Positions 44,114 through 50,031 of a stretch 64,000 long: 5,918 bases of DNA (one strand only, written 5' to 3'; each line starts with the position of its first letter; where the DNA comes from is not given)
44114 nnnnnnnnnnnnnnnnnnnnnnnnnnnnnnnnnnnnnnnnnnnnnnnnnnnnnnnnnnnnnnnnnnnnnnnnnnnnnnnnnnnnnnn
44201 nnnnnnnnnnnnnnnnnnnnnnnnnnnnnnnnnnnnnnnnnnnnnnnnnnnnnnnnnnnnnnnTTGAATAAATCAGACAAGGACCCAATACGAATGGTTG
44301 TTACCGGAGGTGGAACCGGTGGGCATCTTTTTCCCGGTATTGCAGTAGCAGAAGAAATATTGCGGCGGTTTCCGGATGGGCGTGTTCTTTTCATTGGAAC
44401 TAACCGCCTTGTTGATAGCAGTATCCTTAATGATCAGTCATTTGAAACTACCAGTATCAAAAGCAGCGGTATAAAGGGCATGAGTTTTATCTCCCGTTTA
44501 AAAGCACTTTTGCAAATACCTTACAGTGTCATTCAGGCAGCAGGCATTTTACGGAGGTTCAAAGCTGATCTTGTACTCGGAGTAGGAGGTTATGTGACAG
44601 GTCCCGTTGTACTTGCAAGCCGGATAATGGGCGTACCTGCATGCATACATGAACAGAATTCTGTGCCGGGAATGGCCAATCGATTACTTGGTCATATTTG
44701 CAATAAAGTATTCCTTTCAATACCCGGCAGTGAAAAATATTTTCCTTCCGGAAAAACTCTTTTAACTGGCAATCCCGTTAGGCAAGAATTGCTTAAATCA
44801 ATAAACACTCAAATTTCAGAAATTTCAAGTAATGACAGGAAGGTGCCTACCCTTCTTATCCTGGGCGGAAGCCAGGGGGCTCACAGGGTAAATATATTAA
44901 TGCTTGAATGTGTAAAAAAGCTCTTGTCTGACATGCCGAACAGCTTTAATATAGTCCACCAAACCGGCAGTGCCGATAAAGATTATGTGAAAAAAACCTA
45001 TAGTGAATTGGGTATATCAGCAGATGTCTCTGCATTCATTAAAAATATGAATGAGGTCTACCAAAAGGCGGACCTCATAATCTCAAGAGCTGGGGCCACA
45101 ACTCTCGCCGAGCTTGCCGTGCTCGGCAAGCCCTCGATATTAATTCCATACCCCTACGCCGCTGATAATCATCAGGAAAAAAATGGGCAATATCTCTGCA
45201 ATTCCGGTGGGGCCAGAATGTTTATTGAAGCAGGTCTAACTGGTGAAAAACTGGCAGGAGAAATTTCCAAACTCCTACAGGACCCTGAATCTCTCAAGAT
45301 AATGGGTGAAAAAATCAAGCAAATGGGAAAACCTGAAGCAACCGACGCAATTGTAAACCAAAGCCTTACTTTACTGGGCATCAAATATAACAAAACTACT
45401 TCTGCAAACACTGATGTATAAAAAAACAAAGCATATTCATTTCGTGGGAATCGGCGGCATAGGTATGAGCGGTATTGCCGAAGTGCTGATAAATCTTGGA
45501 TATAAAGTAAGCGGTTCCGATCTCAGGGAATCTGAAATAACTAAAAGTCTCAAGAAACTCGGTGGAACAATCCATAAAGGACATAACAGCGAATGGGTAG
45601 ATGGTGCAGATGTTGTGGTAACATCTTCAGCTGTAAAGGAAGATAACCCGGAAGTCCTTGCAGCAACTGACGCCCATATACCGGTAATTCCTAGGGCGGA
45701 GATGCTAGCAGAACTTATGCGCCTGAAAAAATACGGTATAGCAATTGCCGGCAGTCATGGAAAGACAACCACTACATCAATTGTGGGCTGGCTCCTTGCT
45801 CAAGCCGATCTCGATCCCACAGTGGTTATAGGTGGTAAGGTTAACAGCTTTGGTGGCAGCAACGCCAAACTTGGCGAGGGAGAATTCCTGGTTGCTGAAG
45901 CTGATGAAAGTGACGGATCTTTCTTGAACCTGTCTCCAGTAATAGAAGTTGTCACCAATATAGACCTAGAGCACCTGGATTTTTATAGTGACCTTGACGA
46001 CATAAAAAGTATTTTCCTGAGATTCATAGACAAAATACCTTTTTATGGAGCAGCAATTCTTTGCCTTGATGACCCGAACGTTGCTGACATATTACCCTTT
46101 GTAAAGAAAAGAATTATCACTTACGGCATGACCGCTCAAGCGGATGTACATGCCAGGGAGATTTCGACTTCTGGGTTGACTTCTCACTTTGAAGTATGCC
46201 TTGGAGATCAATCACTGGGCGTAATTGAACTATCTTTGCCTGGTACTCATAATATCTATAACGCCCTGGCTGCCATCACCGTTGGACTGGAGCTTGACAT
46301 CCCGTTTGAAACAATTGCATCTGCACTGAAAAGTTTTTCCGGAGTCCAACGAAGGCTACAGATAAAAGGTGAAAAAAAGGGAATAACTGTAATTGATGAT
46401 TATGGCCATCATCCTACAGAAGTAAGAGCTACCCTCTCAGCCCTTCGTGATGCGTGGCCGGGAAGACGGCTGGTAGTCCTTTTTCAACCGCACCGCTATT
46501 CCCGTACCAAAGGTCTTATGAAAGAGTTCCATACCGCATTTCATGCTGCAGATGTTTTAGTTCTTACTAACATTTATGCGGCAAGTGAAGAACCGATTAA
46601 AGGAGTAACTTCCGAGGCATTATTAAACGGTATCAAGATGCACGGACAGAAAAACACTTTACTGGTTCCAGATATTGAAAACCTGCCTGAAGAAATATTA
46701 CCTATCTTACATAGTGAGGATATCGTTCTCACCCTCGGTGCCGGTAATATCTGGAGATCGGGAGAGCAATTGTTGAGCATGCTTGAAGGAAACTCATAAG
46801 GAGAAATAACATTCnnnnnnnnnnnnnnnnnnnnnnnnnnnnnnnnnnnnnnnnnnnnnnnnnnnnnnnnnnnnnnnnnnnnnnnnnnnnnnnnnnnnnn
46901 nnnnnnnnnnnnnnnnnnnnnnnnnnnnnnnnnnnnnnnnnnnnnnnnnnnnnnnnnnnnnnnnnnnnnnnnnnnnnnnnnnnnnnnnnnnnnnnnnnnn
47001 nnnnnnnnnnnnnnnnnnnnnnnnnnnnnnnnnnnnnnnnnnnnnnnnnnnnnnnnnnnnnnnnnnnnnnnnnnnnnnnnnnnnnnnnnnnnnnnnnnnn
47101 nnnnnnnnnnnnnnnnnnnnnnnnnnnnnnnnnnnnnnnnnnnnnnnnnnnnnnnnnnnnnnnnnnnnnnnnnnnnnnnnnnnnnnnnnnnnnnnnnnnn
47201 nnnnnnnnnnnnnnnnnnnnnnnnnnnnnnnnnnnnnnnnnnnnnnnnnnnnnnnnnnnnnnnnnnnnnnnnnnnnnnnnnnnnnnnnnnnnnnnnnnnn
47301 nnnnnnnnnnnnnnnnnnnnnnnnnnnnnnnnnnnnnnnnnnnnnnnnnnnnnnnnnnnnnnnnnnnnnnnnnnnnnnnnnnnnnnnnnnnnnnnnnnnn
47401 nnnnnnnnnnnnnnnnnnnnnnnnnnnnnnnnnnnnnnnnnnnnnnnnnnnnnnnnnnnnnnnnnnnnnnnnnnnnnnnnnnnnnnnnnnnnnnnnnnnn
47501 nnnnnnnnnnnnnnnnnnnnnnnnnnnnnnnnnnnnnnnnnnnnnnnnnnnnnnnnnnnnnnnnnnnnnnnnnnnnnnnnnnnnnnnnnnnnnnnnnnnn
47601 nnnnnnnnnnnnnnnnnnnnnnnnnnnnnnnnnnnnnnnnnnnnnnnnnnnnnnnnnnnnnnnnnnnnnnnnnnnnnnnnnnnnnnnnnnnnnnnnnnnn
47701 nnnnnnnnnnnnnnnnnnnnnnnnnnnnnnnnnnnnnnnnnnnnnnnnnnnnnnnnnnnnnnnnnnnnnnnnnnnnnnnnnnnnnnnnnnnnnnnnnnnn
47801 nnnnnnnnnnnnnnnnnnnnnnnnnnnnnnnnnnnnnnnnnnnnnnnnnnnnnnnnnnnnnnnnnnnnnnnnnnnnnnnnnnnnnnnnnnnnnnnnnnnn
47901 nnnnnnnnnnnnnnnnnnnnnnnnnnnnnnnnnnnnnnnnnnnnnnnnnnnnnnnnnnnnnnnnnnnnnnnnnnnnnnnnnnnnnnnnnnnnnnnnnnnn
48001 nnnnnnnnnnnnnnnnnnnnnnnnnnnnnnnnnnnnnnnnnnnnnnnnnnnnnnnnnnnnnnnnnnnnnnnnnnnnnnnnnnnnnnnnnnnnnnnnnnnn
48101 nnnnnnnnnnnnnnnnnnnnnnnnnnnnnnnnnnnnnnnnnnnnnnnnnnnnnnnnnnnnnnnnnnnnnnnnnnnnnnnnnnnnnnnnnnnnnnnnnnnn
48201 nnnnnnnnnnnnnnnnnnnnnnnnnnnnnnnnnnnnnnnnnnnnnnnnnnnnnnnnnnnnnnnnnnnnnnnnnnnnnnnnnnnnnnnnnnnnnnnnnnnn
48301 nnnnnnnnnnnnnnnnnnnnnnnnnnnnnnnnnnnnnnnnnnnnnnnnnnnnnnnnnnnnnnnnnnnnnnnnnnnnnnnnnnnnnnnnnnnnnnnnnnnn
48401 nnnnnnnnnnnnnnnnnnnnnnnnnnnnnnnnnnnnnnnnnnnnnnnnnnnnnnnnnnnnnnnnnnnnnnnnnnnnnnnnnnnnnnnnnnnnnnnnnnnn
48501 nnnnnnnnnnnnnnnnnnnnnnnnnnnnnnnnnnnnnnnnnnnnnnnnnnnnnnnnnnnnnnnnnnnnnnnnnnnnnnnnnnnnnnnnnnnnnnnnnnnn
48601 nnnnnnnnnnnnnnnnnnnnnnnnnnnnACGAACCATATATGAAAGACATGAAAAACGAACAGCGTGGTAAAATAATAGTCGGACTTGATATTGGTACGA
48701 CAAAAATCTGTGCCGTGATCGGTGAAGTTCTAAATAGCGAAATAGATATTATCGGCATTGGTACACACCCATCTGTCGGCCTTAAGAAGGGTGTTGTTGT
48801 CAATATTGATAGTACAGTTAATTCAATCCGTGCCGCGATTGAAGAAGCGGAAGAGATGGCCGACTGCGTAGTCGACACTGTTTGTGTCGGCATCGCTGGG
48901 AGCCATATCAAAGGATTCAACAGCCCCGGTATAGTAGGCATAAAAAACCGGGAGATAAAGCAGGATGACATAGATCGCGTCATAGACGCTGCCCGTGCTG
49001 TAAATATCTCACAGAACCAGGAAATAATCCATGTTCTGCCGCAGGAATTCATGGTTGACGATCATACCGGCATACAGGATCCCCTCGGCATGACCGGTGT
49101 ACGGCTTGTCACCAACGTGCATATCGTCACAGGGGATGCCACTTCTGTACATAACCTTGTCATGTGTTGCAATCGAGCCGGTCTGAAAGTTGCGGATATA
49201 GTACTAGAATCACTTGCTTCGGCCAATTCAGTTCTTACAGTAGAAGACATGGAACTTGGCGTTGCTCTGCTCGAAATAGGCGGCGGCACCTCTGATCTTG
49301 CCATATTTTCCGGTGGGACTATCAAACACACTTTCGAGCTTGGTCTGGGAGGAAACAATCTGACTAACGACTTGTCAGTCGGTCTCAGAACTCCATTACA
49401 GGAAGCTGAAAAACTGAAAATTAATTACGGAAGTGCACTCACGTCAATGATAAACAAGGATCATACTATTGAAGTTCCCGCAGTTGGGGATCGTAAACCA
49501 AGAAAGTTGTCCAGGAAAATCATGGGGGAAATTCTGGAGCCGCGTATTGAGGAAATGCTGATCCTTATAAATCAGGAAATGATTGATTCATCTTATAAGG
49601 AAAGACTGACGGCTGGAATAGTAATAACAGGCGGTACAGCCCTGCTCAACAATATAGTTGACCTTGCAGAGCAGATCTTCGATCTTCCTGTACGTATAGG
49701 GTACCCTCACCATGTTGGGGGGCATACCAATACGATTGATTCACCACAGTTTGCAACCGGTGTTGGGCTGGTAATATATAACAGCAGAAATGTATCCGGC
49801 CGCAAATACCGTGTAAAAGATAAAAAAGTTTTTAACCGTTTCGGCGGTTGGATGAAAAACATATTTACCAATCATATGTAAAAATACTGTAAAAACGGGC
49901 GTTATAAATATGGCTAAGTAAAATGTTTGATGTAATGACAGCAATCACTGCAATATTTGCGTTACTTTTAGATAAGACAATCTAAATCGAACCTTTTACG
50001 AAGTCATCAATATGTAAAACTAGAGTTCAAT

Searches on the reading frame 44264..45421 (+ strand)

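Call 10: search_protein_families(library=ncbifam, proteins=[window:44264-45421:+], max_evalue=1e-10)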
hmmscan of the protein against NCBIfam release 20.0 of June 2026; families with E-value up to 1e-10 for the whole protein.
window:44264-45421:+ (385 aa): 3 families
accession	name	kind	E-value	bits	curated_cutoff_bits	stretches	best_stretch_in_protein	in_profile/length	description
TIGR01133.1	murG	equivalog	1.6e-94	316.8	250.25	1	6-365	3-351/353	undecaprenyldiphospho-muramoylpentapeptide beta-N-acetylglucosaminyltransferase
NF009102.0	PRK12446.1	equivalog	2.2e-45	155.1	339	1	11-364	4-346/352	undecaprenyldiphospho-muramoylpentapeptide beta-N-acetylglucosaminyltransferase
NF010135.0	PRK13609.1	equivalog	5.4e-17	61.8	500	1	161-377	168-375/388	diglucosyl diacylglycerol synthase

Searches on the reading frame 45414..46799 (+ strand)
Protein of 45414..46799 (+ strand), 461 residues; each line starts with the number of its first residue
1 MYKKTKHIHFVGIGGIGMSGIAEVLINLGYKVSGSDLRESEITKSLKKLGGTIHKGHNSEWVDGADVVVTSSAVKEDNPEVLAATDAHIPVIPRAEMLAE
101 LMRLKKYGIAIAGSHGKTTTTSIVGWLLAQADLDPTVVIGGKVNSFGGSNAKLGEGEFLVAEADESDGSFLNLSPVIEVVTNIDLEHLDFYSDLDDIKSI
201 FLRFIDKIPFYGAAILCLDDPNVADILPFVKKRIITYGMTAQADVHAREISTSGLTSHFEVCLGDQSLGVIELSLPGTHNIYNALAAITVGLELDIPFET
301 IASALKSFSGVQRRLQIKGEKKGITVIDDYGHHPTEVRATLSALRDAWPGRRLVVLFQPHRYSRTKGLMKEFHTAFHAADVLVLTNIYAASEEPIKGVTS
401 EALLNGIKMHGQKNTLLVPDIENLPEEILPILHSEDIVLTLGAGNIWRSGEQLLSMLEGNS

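Call 10: search_protein_families(library=ncbifam, proteins=[window:45414-46799:+], max_evalue=1e-10)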
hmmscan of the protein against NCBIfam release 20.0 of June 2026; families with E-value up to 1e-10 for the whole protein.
window:45414-46799:+ (461 aa): 17 families
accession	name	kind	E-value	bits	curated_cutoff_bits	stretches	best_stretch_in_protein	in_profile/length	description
TIGR01082.1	murC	equivalog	2.3e-165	551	335.1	1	7-453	1-448/449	UDP-N-acetylmuramate--L-alanine ligase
NF011171.0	PRK14573.1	equivalog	7.8e-103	344.9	1015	1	3-453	2-444/809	bifunctional UDP-N-acetylmuramate--L-alanine ligase/D-alanine--D-alanine ligase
TIGR01081.1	mpl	equivalog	1.8e-64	218.5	388.7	1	7-384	1-384/448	UDP-N-acetylmuramate:L-alanyl-gamma-D-glutamyl-meso-diaminopimelate ligase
NF053645.1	pMurC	equivalog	1.1e-36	126.6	560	2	242-414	285-453/492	pseudomurein biosynthesis peptide ligase pMurC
TIGR01087.1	murD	equivalog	3.6e-33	115.3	211.95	1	8-346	2-337/441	UDP-N-acetylmuramoyl-L-alanine--D-glutamate ligase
NF001126.0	PRK00139.1-4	equivalog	3.4e-32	111.6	373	1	177-444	196-458/486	UDP-N-acetylmuramoyl-L-alanyl-D-glutamate--2,6-diaminopimelate ligase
TIGR01143.1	murF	subfamily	2e-28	99.5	288.6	1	63-356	32-331/418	UDP-N-acetylmuramoyl-tripeptide--D-alanyl-D-alanine ligase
NF001124.0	PRK00139.1-2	equivalog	3.5e-27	95.3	476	1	179-444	203-468/500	UDP-N-acetylmuramoyl-L-alanyl-D-glutamate--2,6-diaminopimelate ligase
NF008896.0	PRK11929.1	equivalog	4.4e-27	94.3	1023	1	174-356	679-867/965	bifunctional UDP-N-acetylmuramoyl-L-alanyl-D-glutamate--2,6-diaminopimelate ligase MurE/UDP-N-acetylmuramoyl-tripeptide--D-alanyl-D-alanine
TIGR01085.1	murE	subfamily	6.8e-27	94.5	257.3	1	177-444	180-447/472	UDP-N-acetylmuramyl-tripeptide synthetase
NF053648.1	pMurE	equivalog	1.1e-21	77.1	600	1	173-371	188-373/464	pseudomurein biosynthesis peptide ligase pMurE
NF053646.1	pMurD1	equivalog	9.7e-17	60.7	610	0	272-448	277-446/465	pseudomurein biosynthesis peptide ligase pMurD1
NF010623.0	PRK14016.1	subfamily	5.3e-16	57.9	877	1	177-359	568-768/871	cyanophycin synthetase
NF001123.0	PRK00139.1-1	equivalog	6.2e-16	58.1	586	1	177-444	199-465/493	UDP-N-acetylmuramoyl-L-alanyl-D-glutamate--2,6-diaminopimelate ligase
TIGR02068.2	cya_phycin_syn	equivalog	1.5e-13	49.7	850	1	177-356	567-763/862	cyanophycin synthetase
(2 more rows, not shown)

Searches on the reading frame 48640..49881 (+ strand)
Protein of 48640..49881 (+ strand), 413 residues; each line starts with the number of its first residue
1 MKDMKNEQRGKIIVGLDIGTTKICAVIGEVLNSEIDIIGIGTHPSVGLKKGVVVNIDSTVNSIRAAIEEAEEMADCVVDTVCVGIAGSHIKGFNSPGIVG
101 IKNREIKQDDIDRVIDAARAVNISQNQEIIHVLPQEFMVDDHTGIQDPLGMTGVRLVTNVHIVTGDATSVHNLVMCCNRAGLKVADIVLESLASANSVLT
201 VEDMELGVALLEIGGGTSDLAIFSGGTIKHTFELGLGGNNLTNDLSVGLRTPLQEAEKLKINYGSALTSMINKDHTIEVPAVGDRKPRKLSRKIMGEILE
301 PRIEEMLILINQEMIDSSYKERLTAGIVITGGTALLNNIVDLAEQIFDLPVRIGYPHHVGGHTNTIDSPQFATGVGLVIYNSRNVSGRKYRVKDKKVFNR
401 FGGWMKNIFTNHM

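Call 10: search_protein_families(library=ncbifam, proteins=[window:48640-49881:+], max_evalue=1e-10)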
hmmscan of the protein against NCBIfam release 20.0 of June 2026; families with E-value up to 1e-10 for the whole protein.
window:48640-49881:+ (413 aa): 3 families
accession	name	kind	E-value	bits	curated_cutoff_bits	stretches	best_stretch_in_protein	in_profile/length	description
TIGR01174.1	ftsA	equivalog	2.3e-133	444.9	175.85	1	12-380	1-371/371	cell division protein FtsA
NF007009.0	PRK09472.1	equivalog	3.3e-111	372.3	409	1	8-408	5-412/420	cell division protein FtsA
NF011660.0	PRK15080.1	equivalog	2.1e-14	53.4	182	0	175-262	115-197/277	ethanolamine utilization protein EutJ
